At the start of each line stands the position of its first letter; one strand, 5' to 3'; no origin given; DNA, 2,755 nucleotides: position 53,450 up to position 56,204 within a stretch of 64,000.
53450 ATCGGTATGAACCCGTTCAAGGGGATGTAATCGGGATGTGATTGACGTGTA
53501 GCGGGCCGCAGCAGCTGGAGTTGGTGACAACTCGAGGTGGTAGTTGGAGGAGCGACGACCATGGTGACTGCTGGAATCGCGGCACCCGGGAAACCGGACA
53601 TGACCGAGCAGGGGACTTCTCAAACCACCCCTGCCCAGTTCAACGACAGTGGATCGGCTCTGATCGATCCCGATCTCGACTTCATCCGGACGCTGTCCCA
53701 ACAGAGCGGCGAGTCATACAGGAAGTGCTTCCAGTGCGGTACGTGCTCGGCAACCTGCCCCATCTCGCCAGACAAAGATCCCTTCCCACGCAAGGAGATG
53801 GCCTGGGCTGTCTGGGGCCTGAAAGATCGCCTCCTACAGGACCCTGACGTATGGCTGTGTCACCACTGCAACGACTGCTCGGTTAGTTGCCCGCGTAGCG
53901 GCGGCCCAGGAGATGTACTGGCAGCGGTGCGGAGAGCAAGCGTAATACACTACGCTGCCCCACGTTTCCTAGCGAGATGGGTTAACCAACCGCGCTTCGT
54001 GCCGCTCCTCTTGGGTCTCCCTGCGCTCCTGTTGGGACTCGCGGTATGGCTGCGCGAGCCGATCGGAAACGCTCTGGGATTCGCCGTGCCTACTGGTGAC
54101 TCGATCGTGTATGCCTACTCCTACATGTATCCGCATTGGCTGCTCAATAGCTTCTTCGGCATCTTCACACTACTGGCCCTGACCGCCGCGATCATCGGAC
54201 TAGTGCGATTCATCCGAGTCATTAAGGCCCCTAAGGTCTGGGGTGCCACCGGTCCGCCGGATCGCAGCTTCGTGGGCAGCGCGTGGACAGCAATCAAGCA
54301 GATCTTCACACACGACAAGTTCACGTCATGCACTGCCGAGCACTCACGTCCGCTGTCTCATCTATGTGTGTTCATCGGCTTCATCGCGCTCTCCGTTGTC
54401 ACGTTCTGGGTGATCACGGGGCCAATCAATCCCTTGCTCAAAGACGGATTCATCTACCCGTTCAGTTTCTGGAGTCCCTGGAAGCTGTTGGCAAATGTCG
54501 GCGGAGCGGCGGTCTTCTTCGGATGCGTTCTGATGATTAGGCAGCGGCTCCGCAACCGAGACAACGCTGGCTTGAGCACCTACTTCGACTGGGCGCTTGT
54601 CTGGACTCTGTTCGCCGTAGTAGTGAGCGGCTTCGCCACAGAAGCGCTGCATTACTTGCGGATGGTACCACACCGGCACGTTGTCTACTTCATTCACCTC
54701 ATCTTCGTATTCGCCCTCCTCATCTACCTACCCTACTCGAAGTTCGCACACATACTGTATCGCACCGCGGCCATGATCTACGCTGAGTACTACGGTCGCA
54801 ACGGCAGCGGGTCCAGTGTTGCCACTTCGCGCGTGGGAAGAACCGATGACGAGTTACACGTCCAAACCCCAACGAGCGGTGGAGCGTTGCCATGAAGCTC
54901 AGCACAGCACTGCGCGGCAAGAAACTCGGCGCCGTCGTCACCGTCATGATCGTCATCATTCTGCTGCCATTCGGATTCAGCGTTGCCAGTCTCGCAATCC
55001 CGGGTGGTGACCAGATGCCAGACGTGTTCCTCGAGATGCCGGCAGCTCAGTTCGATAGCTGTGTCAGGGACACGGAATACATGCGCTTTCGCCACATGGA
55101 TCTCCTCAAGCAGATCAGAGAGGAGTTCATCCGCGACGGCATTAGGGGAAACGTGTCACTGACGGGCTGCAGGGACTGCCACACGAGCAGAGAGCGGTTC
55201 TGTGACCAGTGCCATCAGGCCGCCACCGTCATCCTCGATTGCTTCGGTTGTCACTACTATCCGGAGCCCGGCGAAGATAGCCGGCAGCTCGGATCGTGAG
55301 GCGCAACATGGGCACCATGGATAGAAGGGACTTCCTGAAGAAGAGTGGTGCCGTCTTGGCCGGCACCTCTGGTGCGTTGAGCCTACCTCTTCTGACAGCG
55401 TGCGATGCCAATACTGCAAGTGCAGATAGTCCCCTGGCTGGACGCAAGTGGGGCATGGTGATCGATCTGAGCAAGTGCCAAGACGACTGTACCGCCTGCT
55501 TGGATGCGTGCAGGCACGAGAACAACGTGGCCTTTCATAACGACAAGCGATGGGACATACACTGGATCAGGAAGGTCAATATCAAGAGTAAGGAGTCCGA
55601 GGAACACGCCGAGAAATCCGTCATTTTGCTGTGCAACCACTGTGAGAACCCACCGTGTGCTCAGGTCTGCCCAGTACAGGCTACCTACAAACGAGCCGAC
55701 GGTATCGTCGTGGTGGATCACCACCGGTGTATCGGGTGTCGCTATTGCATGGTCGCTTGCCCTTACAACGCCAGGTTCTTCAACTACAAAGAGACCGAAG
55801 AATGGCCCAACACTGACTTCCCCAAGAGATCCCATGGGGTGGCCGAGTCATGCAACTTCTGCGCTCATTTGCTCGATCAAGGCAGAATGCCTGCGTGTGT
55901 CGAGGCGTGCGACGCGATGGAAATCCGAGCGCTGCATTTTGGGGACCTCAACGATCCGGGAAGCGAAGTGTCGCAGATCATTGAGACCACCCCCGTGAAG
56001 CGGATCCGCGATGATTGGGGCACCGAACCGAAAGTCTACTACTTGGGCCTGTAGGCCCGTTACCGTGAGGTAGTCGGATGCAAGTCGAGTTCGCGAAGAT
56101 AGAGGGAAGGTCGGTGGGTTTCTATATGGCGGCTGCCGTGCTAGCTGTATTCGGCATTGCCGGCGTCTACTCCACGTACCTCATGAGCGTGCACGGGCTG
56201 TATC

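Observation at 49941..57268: qmoABC joined in one operon to a dsrJOP-type module, with no aprBA, sat or dsrMK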

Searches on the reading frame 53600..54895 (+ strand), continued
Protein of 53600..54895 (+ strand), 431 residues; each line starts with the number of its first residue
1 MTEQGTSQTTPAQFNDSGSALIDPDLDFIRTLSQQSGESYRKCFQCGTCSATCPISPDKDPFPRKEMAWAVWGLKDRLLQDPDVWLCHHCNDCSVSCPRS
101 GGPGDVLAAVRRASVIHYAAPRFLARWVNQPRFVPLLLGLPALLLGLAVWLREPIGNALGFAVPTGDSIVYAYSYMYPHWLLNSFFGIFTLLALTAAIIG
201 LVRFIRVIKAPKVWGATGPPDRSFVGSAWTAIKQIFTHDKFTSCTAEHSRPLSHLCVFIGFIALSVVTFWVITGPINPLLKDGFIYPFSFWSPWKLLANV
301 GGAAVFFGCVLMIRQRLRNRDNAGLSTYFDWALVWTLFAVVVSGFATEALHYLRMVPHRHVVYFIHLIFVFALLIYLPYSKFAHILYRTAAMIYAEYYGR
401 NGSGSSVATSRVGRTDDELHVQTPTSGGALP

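Call 76: find_homologous_proteins(query=L067:3209-5149:+, max_evalue=1e-50)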
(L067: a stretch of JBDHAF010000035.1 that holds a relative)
Query L067:3209-5149:+ (646 aa): 7999 proteins with E <= 1e-50 among 8000 candidates; the best 120 are listed.
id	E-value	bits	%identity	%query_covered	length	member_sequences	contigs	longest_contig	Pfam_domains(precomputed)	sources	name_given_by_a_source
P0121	0.0e+0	1469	100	97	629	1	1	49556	PF00890.31,PF02910.26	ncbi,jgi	jgi:adenylylsulfate reductase subunit A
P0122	0.0e+0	1469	100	97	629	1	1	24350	PF00890.31,PF02910.26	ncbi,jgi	jgi:adenylylsulfate reductase subunit A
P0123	0.0e+0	1420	96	97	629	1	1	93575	PF00890.31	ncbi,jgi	jgi:adenylylsulfate reductase subunit A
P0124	0.0e+0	1417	95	97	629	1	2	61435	PF00890.31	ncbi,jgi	jgi:adenylylsulfate reductase subunit A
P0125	0.0e+0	1357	91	97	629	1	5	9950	PF00890.31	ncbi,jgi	jgi:adenylylsulfate reductase subunit A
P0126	0.0e+0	1356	91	97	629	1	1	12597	PF00890.31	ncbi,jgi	jgi:adenylylsulfate reductase subunit A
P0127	0.0e+0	1354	91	97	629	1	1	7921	PF00890.31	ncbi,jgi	jgi:adenylylsulfate reductase subunit A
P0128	0.0e+0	1348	90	97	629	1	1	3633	PF00890.31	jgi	jgi:adenylylsulfate reductase subunit A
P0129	0.0e+0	1328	89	97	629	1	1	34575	PF00890.31,PF02910.26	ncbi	-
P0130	0.0e+0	1325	89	97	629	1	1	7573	PF00890.31,PF02910.26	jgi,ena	-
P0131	0.0e+0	1324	89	97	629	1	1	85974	PF00890.31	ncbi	-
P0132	0.0e+0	1322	89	97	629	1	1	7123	PF00890.31,PF02910.26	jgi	jgi:adenylylsulfate reductase subunit A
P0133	0.0e+0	1322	89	97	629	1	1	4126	PF00890.31,PF02910.26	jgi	jgi:adenylylsulfate reductase subunit A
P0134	0.0e+0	1320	89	97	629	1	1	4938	PF00890.31,PF02910.26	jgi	jgi:adenylylsulfate reductase subunit A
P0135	0.0e+0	1319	89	97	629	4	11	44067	PF00890.31,PF02910.26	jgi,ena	jgi:adenylylsulfate reductase subunit A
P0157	0.0e+0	1299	87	97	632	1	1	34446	PF00890.31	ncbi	ncbi:MAG: adenylyl-sulfate reductase subunit alpha [Planctomycetota bacterium]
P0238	0.0e+0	1275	86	97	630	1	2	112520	PF00890.31,PF02910.26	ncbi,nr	ncbi:MAG: adenylyl-sulfate reductase subunit alpha [Candidatus Latescibacteria bacterium]|nr:adenyly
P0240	0.0e+0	1275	85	97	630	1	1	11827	PF00890.31,PF02910.26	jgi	jgi:adenylylsulfate reductase subunit A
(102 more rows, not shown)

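Call 77: find_encoding_contigs(protein=P0240, flank=10000, max_places=2)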
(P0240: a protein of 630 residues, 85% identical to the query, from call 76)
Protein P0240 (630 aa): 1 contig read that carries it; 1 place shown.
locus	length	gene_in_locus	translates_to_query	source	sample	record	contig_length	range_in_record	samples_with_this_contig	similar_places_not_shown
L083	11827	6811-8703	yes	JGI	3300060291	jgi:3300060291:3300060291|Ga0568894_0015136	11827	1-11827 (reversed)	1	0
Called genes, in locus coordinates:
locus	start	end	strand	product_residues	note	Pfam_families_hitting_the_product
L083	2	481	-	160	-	?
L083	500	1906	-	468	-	PF13183:Fer4_8, PF02754:CCG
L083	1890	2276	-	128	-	PF02579:Nitro_FeMo-Co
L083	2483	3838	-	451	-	PF00989:PAS, PF08448:PAS_4, PF13188:PAS_8, PF13426:PAS_9, PF00158:Sigma54_activat, PF14532:Sigma54_activ_2, PF07728:AAA_5, PF25601:AAA_lid_14, +3 more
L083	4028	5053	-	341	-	PF00490:ALAD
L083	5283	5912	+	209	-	PF06971:Put_DNA-bind_N, PF02629:CoA_binding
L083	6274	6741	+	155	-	PF00037:Fer4 (faint), PF12837:Fer4_6 (faint), PF12838:Fer4_7, PF13187:Fer4_9 (weak), PF12139:APS-reductase_C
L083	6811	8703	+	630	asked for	PF00890:FAD_binding_2, PF02910:Succ_DH_flav_C (weak)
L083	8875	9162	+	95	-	PF04606:Ogr_Delta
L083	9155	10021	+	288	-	PF03692:CxxCxxCC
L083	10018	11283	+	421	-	PF00890:FAD_binding_2, PF01266:DAO, PF07992:Pyr_redox_2 (faint), PF12831:FAD_oxidored, PF13450:NAD_binding_8, PF13454:NAD_binding_9 (faint), PF12838:Fer4_7 (faint), PF00037:Fer4 (weak), +6 more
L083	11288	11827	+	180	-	?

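Call 78: find_encoding_contigs(protein=P0238, flank=10000, max_places=2)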
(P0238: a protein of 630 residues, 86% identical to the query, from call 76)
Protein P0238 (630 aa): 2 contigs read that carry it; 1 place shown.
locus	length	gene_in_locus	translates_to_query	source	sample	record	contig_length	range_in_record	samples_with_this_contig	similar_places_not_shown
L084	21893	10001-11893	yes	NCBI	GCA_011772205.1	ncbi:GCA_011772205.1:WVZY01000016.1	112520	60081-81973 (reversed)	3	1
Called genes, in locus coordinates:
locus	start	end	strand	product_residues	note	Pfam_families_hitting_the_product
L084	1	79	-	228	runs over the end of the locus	PF13241:NAD_binding_7, PF14824:Sirohm_synth_M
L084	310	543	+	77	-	-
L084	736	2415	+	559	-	PF14691:Fer4_20, PF07992:Pyr_redox_2 (weak), PF01266:DAO, PF01946:Thi4 (weak), PF03486:HI0933_like (weak), PF07992:Pyr_redox_2, PF12831:FAD_oxidored (weak), PF13450:NAD_binding_8, +6 more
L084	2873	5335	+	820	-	PF26549:Tricorn_N (weak), PF26550:Tricorn_2nd (faint), PF00326:Peptidase_S9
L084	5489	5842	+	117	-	PF07883:Cupin_2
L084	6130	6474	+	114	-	PF01906:YbjQ_1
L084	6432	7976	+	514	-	PF01656:CbiA, PF13500:AAA_26, PF07685:GATase_3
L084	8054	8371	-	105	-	PF04358:DsrC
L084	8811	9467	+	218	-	PF06971:Put_DNA-bind_N, PF02629:CoA_binding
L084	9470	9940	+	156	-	PF13237:Fer4_10 (faint), PF12838:Fer4_7, PF13187:Fer4_9 (weak), PF00037:Fer4 (weak), PF12139:APS-reductase_C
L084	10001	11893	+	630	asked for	PF00890:FAD_binding_2, PF02910:Succ_DH_flav_C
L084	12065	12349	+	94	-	PF04606:Ogr_Delta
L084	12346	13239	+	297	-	PF03692:CxxCxxCC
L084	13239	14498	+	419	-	PF00890:FAD_binding_2 (weak), PF01266:DAO, PF07992:Pyr_redox_2 (faint), PF12831:FAD_oxidored, PF13450:NAD_binding_8, PF12838:Fer4_7 (faint), PF13187:Fer4_9 (faint), PF13237:Fer4_10 (faint), +2 more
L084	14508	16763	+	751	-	PF00890:FAD_binding_2, PF01266:DAO, PF07992:Pyr_redox_2, PF12831:FAD_oxidored, PF13450:NAD_binding_8, PF13187:Fer4_9 (weak), PF13237:Fer4_10 (weak), PF02662:FlpD, +2 more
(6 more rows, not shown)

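Call 79: find_encoding_contigs(protein=P0157, flank=10000, max_places=2)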
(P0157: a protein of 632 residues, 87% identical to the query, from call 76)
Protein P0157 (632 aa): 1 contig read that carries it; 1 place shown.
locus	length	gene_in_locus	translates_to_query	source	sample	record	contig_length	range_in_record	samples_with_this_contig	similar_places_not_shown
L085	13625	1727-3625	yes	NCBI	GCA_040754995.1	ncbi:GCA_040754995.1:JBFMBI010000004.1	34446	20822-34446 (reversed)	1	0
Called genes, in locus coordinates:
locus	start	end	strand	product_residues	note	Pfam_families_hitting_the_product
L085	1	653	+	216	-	PF02602:HEM4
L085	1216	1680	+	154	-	PF00037:Fer4 (faint), PF13237:Fer4_10 (faint), PF12838:Fer4_7, PF13187:Fer4_9 (weak), PF12139:APS-reductase_C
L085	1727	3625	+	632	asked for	PF00890:FAD_binding_2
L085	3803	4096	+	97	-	PF04606:Ogr_Delta (weak)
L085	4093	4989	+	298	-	PF03692:CxxCxxCC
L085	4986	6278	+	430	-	PF00890:FAD_binding_2 (faint), PF01266:DAO (weak), PF07992:Pyr_redox_2 (weak), PF12831:FAD_oxidored, PF13450:NAD_binding_8, PF12838:Fer4_7 (faint), PF13187:Fer4_9 (faint), PF13237:Fer4_10 (faint), +4 more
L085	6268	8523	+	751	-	PF12797:Fer4_2 (faint), PF00890:FAD_binding_2 (weak), PF01266:DAO (weak), PF07992:Pyr_redox_2, PF12831:FAD_oxidored, PF13450:NAD_binding_8, PF13187:Fer4_9, PF02662:FlpD, +4 more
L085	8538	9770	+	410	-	PF13183:Fer4_8 (weak)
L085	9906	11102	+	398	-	PF14306:PUA_2, PF01747:ATP-sulfurylase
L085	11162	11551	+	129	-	PF02566:OsmC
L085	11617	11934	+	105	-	PF04358:DsrC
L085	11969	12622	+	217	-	PF14361:RsbRD_N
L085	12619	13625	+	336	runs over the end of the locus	PF02665:Nitrate_red_gam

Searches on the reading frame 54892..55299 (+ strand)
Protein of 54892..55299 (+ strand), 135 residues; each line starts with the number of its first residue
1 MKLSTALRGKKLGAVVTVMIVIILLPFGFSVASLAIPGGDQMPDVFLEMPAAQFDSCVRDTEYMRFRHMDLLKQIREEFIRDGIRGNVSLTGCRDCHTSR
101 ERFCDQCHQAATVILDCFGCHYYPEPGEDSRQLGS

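Call 3: search_protein_families(library=pfam, proteins=[window:54892-55299:+], max_evalue=0.01)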
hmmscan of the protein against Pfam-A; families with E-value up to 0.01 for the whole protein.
window:54892-55299:+ (135 aa): 1 family
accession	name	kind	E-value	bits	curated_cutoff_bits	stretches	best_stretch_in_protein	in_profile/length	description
PF14537.11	Cytochrom_c3_2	-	0.006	17.5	25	0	85-109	55-79/79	Cytochrome c3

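Call 4: search_protein_families(library=ncbifam, proteins=[window:54892-55299:+], max_evalue=0.01)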
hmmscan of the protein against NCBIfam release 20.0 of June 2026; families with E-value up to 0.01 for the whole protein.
window:54892-55299:+ (135 aa): 1 family
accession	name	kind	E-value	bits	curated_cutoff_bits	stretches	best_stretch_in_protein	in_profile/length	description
NF038038.1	cytoc_DsrJ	equivalog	3.1e-20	72.7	100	1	11-121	6-121/121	sulfate reduction electron transfer complex DsrMKJOP subunit DsrJ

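Call 25: search_solved_structures(query=window:54892-55299:+, max_evalue=1, show_alignments=2)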
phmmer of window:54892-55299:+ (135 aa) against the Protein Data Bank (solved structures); distinct sequences matched with E-value up to 1: 0.

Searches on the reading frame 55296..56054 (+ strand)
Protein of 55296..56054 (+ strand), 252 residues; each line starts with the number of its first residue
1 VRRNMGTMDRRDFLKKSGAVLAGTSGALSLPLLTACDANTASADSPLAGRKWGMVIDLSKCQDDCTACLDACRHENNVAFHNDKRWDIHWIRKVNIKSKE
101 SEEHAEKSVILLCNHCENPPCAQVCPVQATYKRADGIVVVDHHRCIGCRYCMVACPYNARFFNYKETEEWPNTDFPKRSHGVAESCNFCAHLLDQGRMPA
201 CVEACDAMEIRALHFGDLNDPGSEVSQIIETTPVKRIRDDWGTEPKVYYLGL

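Call 3: search_protein_families(library=pfam, proteins=[window:55296-56054:+], max_evalue=0.01)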
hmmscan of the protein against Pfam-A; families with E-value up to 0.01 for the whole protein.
window:55296-56054:+ (252 aa): 12 families
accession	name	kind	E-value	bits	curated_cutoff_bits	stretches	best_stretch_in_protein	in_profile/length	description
PF13247.11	Fer4_11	-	2.4e-18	66.6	26.2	1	112-208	9-93/100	4Fe-4S dicluster domain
PF12838.12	Fer4_7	-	8e-10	39.5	27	1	144-205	1-48/52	4Fe-4S dicluster domain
PF13187.11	Fer4_9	-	1.1e-08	35.4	27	2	144-206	1-48/52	4Fe-4S dicluster domain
PF13237.11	Fer4_10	-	4.6e-08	33.3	25.5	2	138-205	2-52/53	4Fe-4S dicluster domain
PF12837.12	Fer4_6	-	1.2e-07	31.7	25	1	137-159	1-23/24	4Fe-4S binding domain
PF00037.32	Fer4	-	3.6e-07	30.2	21.1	1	138-159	1-22/24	4Fe-4S binding domain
PF12797.12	Fer4_2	-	5.8e-06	26.4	24.5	1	137-157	2-22/22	4Fe-4S binding domain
PF13183.11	Fer4_8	-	2e-05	25.5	27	1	60-128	4-67/68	4Fe-4S dicluster domain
PF25160.1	LdpA_Fe-S-bd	-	0.00039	20.6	27.6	1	116-158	5-41/49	LdpA Fe-S cluster-binding domain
PF13534.11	Fer4_17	-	0.00051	21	22.2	0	64-127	4-58/61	4Fe-4S dicluster domain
PF14697.11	Fer4_21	-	0.0013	19.3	35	1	113-157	8-53/59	4Fe-4S dicluster domain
PF13484.11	Fer4_16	-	0.0042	18.3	30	0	142-158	50-66/66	4Fe-4S double cluster binding domain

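Call 4: search_protein_families(library=ncbifam, proteins=[window:55296-56054:+], max_evalue=0.01)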
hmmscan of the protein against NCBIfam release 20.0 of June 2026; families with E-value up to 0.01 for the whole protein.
window:55296-56054:+ (252 aa): 50 families (the best 25 are shown)
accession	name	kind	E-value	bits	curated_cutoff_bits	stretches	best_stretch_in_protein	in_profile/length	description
NF045797.1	DsrO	equivalog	9.8e-89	296.8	200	1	8-250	3-234/235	sulfate reduction electron transfer complex DsrMKJOP subunit DsrO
NF011569.0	PRK14993.1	equivalog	8.9e-51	172.7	416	1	9-252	4-224/244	tetrathionate reductase subunit TtrB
TIGR03149.1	cyt_nit_nrfC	equivalog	1.5e-46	158.5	377.6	1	8-249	2-215/225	cytochrome c nitrite reductase Fe-S protein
NF041782.1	mnquin_red_QrcC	equivalog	1.4e-42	146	400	1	52-250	1-225/239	menaquinone reductase iron-sulfur cluster-binding subunit QrcC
NF041715.1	arsenate_red_ArrB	equivalog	5.8e-41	140.5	450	2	51-166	2-110/233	arsenate respiratory reductase iron-sulfur subunit ArrB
TIGR02951.1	DMSO_dmsB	equivalog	2.5e-29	102.4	214.1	1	52-220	2-155/161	DMSO/selenate family reductase complex B subunit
NF008134.0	PRK10882.1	equivalog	8.4e-28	97.4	263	1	8-233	2-223/329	hydrogenase 2 operon protein HybA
NF045715.1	sulf_resp_HmcB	equivalog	2.6e-27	95.7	420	1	10-237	2-217/307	sulfate respiration complex iron-sulfur protein HmcB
NF038355.1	FDH3_beta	equivalog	2.3e-25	89.7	240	1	55-218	6-164/180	formate dehydrogenase FDH3 subunit beta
TIGR03478.1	DMSO_red_II_bet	subfamily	8.4e-24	84.1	480.7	1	109-250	127-253/321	DMSO reductase family type II enzyme, iron-sulfur subunit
NF042979.1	EthbenzDh_ebdB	equivalog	6.1e-21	74.7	740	1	111-250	151-275/354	ethylbenzene dehydrogenase subunit beta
NF009408.0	PRK12769.1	equivalog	4.2e-17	61.5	1003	1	64-209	14-141/659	formate-dependent uric acid utilization protein AegA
NF007382.0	PRK09898.1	equivalog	1.3e-15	57.5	213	1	8-161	13-172/208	ferredoxin-like protein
NF007658.0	PRK10330.1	equivalog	3.2e-15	56.1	260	1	56-213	7-155/181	electron transport protein HydN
TIGR01660.1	narH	equivalog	2.6e-14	52.5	524.05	1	107-207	177-264/492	nitrate reductase subunit beta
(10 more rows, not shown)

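Call 26: search_solved_structures(query=window:55296-56054:+, max_evalue=0.001)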
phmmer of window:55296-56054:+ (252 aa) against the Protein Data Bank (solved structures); distinct sequences matched with E-value up to 0.001: 46.
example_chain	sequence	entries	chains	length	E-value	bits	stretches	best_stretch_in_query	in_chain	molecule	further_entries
6cz7_B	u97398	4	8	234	3e-34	121.7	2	52-166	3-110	4Fe-4S ferredoxin, iron-sulfur binding domain protein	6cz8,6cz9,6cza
2vpw_B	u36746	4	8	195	6.3e-33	117.4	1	51-251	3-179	NRFC PROTEIN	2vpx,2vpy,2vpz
6lod_B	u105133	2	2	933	3.7e-30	108.3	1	48-171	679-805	Fe-S-cluster-containing hydrogenase components 1-like protein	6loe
6f0k_B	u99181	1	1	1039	2.3e-27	99.2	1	41-226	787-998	Fe-S-cluster-containing hydrogenase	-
8k9e_B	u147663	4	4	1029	4.5e-23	85.1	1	48-203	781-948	Fe-S-cluster-containing hydrogenase components 1-like protein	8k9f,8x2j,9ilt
2ivf_B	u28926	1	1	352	7.9e-22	81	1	111-250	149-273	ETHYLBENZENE DEHYDROGENASE BETA-SUBUNIT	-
4ydd_B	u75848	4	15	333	2.6e-21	79.3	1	112-250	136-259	DMSO reductase family type II enzyme, iron-sulfur subunit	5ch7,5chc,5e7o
6btm_B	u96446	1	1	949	3.4e-19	72.4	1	111-249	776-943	Alternative Complex III subunit B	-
9vap_B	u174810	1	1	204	6.9e-19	71.4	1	56-217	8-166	4Fe-4S dicluster domain-containing protein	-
4v4c_B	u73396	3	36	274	1e-16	64.3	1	52-251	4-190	Pyrogallol hydroxytransferase small subunit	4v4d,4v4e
7qv7_A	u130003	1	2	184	1.5e-16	63.7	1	110-216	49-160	Hydrogen dependent carbon dioxide reductase subunit HycB3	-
7qv7_B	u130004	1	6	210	6.4e-14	55.1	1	109-207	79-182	Hydrogen dependent carbon dioxide reductase subunit HycB4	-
7b04_A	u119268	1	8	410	8.9e-14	54.6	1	112-250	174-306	Nitrite oxidoreductase subunit B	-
1kqf_B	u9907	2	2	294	1.2e-13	54.3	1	113-218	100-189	FORMATE DEHYDROGENASE, NITRATE-INDUCIBLE, IRON-SULFUR SUBUNIT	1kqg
3egw_B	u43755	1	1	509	5.5e-13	52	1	111-206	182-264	Respiratory nitrate reductase 1 beta chain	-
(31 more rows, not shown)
